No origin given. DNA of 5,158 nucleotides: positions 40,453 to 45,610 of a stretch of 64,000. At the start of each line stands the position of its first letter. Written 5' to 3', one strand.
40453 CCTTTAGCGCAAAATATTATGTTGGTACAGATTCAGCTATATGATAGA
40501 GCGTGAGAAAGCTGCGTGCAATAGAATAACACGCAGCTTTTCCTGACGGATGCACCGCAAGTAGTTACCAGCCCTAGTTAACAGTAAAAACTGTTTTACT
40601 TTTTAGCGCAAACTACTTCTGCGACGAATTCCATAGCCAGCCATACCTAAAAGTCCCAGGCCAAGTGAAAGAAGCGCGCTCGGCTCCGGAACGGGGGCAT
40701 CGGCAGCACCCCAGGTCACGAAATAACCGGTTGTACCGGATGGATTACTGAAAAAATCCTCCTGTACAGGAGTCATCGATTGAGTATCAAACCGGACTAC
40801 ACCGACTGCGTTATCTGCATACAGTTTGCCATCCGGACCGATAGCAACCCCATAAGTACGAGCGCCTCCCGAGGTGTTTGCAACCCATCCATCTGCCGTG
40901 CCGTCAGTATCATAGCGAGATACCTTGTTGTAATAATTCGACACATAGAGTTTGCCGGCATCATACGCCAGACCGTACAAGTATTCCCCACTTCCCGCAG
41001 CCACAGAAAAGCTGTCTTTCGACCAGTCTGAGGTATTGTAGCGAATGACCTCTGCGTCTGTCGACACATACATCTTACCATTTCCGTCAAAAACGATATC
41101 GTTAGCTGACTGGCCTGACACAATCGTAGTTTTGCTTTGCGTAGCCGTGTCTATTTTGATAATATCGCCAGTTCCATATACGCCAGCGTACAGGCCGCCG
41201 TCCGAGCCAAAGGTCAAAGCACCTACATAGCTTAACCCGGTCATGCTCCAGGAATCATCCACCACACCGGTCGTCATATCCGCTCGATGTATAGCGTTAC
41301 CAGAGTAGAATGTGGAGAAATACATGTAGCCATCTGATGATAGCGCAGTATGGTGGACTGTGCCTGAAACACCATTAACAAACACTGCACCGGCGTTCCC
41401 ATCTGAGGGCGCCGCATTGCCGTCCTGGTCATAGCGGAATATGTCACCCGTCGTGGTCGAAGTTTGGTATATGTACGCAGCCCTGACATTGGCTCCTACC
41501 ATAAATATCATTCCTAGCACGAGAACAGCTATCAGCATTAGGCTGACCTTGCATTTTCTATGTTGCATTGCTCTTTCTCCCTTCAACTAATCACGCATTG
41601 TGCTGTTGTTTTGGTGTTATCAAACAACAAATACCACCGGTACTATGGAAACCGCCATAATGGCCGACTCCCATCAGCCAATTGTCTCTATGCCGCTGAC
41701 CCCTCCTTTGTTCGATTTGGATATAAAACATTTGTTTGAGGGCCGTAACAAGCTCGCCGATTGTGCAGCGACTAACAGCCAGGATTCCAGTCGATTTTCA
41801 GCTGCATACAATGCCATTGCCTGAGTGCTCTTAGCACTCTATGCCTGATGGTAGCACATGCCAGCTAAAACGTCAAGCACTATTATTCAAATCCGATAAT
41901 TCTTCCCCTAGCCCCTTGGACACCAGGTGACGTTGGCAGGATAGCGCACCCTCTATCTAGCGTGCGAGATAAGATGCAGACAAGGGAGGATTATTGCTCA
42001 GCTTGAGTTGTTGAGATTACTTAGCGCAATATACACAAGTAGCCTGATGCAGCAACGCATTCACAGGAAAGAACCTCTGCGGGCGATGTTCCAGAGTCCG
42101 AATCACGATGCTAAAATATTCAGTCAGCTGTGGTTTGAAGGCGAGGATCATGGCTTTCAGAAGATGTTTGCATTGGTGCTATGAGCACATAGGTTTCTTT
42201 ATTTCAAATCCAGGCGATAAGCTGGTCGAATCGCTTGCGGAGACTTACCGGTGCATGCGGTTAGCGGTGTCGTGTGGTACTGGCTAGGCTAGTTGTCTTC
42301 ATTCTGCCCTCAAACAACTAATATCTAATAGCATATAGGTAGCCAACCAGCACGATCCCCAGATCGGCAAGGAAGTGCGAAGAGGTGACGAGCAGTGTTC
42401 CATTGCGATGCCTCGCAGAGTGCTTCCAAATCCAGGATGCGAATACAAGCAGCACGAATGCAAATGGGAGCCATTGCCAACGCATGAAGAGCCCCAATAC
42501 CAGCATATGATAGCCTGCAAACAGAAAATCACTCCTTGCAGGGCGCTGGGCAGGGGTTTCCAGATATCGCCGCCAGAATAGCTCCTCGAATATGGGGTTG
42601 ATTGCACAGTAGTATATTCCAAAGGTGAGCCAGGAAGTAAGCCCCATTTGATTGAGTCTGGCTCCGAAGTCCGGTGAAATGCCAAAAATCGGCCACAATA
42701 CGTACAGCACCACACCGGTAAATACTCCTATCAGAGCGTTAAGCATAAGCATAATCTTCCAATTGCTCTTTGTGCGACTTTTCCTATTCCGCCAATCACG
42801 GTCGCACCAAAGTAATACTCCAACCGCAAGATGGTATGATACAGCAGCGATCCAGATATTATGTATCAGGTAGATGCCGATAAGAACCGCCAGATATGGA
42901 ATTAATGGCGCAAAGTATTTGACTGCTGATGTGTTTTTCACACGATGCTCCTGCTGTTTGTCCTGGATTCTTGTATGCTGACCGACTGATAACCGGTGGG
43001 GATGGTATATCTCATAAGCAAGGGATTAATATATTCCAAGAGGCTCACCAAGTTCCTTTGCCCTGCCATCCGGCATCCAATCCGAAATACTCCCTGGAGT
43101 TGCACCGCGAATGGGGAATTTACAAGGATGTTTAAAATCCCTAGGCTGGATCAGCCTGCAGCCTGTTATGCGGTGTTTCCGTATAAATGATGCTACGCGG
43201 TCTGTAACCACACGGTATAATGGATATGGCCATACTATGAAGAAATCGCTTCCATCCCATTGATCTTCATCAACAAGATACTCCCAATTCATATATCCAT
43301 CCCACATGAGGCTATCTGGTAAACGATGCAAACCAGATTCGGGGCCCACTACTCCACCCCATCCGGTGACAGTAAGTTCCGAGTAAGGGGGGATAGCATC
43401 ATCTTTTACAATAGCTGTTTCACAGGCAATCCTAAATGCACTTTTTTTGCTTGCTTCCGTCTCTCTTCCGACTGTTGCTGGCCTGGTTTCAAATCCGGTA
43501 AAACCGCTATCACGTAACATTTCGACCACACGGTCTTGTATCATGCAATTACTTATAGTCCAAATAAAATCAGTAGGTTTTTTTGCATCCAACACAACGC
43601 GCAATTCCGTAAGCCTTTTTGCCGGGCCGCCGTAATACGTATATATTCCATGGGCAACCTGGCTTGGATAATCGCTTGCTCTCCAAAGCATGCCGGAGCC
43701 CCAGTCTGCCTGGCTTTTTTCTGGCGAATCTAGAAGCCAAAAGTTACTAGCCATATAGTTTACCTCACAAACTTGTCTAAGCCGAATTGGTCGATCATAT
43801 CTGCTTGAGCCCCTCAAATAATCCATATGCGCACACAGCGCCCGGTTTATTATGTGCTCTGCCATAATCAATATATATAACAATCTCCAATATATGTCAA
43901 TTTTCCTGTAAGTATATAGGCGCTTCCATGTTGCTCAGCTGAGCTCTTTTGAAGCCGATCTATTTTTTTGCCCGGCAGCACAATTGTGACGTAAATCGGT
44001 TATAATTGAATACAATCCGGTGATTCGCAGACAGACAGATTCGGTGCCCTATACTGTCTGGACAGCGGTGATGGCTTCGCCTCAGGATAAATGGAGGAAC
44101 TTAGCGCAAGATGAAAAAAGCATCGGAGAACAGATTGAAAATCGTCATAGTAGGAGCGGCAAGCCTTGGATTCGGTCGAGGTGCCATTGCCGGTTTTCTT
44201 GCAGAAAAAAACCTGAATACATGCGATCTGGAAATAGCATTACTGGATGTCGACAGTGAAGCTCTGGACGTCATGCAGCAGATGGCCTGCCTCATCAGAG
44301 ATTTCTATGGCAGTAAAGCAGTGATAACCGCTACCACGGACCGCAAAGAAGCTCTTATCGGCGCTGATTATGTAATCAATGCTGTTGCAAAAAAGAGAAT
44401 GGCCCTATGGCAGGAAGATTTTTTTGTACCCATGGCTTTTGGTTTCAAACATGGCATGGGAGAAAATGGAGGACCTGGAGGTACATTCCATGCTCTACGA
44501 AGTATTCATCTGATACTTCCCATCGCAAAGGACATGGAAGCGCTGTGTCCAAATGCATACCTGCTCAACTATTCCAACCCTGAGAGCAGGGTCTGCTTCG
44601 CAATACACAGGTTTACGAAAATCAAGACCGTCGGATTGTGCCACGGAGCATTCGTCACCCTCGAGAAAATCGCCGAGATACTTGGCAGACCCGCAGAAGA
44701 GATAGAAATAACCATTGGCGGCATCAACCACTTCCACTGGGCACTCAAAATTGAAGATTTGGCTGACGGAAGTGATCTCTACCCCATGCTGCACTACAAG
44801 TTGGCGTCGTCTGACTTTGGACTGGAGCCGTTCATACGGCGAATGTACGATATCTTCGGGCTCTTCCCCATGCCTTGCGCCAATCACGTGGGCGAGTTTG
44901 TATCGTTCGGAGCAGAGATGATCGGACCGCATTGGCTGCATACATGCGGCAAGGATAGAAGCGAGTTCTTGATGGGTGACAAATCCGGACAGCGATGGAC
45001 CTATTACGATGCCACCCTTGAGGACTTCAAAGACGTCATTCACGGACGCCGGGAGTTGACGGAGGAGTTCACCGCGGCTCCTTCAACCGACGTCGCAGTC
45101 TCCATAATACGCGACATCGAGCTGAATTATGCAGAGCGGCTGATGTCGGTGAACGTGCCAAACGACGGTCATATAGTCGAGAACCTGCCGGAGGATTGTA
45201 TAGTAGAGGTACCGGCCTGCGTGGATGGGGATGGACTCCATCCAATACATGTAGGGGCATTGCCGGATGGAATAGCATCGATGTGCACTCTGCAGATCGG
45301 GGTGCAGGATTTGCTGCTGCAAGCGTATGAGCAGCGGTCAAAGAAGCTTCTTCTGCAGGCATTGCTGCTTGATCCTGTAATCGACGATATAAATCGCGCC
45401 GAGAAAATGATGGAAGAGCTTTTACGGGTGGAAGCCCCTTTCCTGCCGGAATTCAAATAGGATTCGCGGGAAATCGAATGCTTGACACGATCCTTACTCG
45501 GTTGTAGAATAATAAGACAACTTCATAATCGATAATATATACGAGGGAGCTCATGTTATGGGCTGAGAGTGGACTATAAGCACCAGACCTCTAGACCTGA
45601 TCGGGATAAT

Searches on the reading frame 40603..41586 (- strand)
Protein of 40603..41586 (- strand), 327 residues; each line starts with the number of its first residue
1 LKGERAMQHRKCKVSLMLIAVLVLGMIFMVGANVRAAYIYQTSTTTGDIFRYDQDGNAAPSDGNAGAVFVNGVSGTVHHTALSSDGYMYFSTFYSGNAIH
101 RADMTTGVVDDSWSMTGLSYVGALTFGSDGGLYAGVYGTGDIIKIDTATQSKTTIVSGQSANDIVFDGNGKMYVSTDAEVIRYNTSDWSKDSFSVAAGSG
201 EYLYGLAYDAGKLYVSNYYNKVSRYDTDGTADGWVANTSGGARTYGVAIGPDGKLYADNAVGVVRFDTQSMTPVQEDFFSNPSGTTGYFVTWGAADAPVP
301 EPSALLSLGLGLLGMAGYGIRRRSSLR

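Call 70: search_protein_families(library=pfam, proteins=[window:40603-41586:-], max_evalue=0.0001)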
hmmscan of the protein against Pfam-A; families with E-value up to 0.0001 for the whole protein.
window:40603-41586:- (327 aa): 1 family
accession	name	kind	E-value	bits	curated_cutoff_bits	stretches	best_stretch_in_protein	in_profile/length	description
PF07589.16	PEP-CTERM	-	1.2e-05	25.6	20.7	1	298-323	1-24/24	PEP-CTERM motif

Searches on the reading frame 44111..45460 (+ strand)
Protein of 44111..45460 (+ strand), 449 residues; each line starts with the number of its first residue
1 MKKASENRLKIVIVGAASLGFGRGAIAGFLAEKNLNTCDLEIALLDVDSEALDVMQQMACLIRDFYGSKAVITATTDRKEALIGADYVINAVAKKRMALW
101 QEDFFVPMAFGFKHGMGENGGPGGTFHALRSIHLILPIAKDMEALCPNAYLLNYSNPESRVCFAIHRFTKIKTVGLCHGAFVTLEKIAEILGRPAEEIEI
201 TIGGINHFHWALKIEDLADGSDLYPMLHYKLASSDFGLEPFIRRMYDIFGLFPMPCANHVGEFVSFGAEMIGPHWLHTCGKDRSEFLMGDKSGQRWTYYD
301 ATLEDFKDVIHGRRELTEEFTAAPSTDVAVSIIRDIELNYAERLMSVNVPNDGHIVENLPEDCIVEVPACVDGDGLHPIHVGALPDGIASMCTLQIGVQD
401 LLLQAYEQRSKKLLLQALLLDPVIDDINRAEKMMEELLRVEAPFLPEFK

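Call 5: search_protein_families(library=pfam, proteins=[window:44111-45460:+], max_evalue=0.01)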
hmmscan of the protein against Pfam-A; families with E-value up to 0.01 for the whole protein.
window:44111-45460:+ (449 aa): 2 families
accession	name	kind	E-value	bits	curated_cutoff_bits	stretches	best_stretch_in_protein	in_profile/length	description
PF02056.22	Glyco_hydro_4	-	3.6e-39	134.7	23.2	1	10-191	1-181/183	Family 4 glycosyl hydrolase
PF11975.13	Glyco_hydro_4C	-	8.5e-38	130.9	24.1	1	204-423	3-210/211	Family 4 glycosyl hydrolase C-terminal domain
